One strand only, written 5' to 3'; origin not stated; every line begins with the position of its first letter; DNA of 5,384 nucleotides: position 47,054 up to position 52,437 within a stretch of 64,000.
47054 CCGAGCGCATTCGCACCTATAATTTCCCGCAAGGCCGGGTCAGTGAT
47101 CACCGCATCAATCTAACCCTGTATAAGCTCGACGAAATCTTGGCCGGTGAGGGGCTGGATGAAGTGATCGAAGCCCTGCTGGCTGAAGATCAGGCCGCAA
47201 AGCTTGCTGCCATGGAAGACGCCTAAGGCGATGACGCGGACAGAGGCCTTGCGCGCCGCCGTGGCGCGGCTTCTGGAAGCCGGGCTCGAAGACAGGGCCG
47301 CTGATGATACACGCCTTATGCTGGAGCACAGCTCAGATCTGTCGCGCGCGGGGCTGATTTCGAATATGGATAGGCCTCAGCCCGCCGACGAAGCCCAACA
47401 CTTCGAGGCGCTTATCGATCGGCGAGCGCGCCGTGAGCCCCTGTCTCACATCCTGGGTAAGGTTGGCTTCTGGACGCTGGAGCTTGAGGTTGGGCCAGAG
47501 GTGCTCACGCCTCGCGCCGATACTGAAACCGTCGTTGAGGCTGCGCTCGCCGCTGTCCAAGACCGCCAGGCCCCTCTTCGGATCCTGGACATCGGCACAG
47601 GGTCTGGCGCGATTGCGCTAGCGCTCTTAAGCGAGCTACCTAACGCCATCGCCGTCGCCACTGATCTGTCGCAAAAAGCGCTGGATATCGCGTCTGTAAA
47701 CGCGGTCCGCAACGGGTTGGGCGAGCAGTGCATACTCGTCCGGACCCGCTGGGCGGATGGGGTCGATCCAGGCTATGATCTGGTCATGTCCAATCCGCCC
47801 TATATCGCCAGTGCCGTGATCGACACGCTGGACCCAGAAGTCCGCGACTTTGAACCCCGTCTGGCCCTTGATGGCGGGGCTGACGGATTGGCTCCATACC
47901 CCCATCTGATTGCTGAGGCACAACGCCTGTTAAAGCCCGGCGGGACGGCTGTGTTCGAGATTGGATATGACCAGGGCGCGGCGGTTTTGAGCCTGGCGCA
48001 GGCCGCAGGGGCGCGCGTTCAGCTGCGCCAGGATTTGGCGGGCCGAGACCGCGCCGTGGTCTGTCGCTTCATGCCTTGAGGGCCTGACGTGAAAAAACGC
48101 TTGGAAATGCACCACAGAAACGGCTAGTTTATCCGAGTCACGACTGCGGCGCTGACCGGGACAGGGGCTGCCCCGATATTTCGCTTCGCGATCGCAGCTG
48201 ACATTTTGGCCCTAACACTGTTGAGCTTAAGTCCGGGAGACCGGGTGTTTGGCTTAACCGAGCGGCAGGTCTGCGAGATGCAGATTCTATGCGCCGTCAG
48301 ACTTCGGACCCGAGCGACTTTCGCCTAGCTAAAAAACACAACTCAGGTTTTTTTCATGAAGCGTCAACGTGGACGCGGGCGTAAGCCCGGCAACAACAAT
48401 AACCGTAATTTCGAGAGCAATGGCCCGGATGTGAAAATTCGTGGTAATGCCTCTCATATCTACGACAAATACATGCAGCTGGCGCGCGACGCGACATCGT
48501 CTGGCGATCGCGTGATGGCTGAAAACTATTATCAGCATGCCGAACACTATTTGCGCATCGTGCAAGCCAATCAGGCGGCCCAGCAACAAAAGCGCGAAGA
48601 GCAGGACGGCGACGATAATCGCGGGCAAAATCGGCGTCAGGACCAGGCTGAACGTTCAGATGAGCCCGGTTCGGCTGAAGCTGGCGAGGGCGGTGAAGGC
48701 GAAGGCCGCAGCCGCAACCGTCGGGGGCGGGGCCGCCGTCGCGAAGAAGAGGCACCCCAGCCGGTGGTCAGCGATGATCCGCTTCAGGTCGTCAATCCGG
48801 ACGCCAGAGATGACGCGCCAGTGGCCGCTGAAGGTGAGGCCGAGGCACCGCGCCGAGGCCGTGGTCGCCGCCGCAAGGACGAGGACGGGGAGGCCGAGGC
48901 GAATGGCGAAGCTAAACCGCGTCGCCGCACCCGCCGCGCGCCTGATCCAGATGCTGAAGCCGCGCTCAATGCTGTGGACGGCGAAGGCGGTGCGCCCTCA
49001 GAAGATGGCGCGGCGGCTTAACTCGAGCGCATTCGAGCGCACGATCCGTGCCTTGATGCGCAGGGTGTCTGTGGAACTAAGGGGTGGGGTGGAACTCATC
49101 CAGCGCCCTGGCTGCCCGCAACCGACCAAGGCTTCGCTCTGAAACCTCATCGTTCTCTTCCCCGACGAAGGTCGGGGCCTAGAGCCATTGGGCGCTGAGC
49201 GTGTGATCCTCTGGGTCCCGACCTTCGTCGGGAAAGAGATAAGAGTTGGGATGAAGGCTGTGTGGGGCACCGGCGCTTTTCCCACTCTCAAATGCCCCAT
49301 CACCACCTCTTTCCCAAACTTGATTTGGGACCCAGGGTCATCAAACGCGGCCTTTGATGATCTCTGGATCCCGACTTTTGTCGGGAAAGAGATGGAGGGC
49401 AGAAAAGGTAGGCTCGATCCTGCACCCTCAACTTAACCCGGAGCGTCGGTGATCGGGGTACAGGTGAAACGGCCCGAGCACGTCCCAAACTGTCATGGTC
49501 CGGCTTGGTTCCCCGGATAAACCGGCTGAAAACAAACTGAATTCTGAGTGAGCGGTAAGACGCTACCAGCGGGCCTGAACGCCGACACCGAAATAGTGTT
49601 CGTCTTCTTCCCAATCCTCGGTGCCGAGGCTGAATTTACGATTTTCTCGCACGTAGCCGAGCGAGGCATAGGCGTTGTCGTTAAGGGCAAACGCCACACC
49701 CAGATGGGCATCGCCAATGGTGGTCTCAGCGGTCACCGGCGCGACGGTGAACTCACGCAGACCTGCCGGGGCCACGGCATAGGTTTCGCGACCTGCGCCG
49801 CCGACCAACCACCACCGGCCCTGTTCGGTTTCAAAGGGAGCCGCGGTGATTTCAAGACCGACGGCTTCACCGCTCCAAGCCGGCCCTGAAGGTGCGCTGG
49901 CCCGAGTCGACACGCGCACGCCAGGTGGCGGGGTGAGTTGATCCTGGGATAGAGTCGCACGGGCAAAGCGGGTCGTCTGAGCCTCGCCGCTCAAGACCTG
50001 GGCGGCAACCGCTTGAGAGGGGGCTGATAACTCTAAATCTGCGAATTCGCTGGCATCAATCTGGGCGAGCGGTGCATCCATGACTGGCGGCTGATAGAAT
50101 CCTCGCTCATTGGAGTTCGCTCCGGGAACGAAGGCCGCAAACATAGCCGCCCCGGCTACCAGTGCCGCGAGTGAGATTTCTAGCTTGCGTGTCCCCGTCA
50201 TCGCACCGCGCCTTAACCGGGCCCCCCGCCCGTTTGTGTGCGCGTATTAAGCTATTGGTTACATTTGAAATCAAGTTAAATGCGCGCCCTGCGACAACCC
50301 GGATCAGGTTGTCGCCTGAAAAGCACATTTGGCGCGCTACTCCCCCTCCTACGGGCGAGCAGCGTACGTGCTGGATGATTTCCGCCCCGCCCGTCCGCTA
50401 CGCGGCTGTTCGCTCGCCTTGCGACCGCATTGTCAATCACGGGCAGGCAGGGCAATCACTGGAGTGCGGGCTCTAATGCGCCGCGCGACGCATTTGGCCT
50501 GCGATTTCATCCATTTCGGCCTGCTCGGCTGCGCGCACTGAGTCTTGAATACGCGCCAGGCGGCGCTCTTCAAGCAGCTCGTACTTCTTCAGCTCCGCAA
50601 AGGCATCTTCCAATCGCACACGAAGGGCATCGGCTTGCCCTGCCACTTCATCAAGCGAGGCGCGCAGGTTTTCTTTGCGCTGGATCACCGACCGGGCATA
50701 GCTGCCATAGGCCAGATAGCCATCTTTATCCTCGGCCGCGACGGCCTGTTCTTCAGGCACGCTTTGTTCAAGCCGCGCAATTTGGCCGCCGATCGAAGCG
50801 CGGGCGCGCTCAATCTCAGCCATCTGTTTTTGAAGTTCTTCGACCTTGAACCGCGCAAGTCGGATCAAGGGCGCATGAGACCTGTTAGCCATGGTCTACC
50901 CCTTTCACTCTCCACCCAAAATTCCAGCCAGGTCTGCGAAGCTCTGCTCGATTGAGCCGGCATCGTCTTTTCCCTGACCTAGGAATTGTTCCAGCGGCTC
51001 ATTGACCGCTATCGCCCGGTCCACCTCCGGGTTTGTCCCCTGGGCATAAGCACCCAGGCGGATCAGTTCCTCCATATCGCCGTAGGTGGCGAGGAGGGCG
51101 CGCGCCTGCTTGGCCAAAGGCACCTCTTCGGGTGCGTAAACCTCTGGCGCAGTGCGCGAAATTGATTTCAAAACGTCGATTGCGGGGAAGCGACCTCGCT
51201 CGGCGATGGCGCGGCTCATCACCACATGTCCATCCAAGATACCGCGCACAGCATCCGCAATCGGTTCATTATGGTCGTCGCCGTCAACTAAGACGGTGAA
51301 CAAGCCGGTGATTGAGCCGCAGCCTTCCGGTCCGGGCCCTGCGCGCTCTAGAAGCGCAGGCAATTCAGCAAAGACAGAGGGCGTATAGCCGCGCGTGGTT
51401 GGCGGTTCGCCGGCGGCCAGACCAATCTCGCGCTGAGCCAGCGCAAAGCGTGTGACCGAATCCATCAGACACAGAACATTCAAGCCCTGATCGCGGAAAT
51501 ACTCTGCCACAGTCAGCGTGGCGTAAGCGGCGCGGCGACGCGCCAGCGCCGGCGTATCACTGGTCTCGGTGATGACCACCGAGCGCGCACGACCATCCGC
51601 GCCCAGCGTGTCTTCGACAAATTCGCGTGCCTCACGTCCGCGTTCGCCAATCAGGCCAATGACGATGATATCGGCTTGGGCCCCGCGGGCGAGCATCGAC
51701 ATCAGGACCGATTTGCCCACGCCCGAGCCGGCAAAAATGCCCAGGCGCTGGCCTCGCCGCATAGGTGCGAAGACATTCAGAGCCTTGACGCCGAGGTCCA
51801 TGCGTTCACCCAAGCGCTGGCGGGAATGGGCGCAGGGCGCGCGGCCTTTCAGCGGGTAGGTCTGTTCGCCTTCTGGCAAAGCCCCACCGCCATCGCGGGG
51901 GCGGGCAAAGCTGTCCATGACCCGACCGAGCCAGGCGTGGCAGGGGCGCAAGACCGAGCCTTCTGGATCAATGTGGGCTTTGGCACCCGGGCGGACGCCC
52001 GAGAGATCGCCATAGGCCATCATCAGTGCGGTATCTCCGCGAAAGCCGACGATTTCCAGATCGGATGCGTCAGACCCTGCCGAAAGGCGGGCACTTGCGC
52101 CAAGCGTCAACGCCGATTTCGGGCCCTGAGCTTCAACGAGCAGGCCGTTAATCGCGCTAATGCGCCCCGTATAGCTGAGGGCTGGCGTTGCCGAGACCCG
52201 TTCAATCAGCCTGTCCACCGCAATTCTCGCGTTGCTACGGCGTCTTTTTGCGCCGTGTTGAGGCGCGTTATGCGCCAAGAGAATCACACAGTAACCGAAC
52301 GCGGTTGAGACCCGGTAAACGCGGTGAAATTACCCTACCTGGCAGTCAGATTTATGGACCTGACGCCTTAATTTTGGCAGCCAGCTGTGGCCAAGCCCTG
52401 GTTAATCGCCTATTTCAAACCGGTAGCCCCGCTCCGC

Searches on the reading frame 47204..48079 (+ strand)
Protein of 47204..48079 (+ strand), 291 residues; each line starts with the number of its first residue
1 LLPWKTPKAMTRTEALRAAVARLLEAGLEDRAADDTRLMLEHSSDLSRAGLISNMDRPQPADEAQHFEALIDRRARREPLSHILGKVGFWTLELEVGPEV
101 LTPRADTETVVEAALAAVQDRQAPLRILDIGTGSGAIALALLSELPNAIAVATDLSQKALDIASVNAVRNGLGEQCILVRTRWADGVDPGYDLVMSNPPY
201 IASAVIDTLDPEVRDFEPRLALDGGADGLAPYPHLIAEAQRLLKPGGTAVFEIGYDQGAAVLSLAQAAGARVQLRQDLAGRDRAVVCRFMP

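Call 12: search_protein_families(library=pfam, proteins=[window:47204-48079:+])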
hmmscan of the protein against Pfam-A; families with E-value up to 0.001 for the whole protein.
window:47204-48079:+ (291 aa): 8 families
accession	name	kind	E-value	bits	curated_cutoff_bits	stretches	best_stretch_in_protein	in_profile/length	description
PF17827.6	PrmC_N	-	2.7e-18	66.7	23.4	1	14-85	1-71/71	PrmC N-terminal domain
PF05175.20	MTS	-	3.4e-12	46.8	23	1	123-203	31-111/170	Methyltransferase small domain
PF13649.12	Methyltransf_25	-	1.3e-08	35.8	27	1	127-196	1-70/97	Methyltransferase domain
PF06325.19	PrmA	-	4.5e-08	33.4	22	1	122-212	162-245/296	Ribosomal protein L11 methyltransferase (PrmA)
PF08241.18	Methyltransf_11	-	1.9e-06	28.8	21.2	0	128-176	1-44/95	Methyltransferase domain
PF08242.18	Methyltransf_12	-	3.9e-06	27.9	30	1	128-196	1-71/98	Methyltransferase domain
PF13847.12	Methyltransf_31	-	1.4e-05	25.2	27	1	125-251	5-109/145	Methyltransferase domain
PF13489.12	Methyltransf_23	-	5.1e-05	23.5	27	0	118-163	17-60/164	Methyltransferase domain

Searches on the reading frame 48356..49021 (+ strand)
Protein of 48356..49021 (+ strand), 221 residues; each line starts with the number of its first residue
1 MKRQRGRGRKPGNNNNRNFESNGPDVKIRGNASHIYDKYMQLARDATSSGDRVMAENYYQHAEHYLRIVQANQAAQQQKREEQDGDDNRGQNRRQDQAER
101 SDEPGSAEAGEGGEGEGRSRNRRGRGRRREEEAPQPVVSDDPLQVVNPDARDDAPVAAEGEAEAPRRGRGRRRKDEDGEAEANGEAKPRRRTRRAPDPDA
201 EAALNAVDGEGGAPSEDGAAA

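Call 12: search_protein_families(library=pfam, proteins=[window:48356-49021:+])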
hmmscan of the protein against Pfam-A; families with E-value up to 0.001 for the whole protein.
window:48356-49021:+ (221 aa): 1 family
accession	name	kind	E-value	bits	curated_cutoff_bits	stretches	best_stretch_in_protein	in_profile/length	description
PF13763.11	DUF4167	-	2.6e-32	111.3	25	1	4-74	4-77/78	Domain of unknown function (DUF4167)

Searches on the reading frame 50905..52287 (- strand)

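Call 12: search_protein_families(library=pfam, proteins=[window:50905-52287:-])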
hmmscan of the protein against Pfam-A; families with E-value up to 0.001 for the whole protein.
window:50905-52287:- (460 aa): 3 families
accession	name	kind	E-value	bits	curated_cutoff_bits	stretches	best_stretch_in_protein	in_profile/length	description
PF00006.31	ATP-synt_ab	-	1.5e-83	280.1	29.5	1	166-377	1-213/213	ATP synthase alpha/beta family, nucleotide-binding domain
PF18269.6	T3SS_ATPase_C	-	1.1e-20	73.7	22.7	1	386-454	3-71/72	T3SS EscN ATPase C-terminal domain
PF02874.29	ATP-synt_ab_N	-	0.00091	20.1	20.9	0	43-103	1-64/69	ATP synthase alpha/beta family, beta-barrel domain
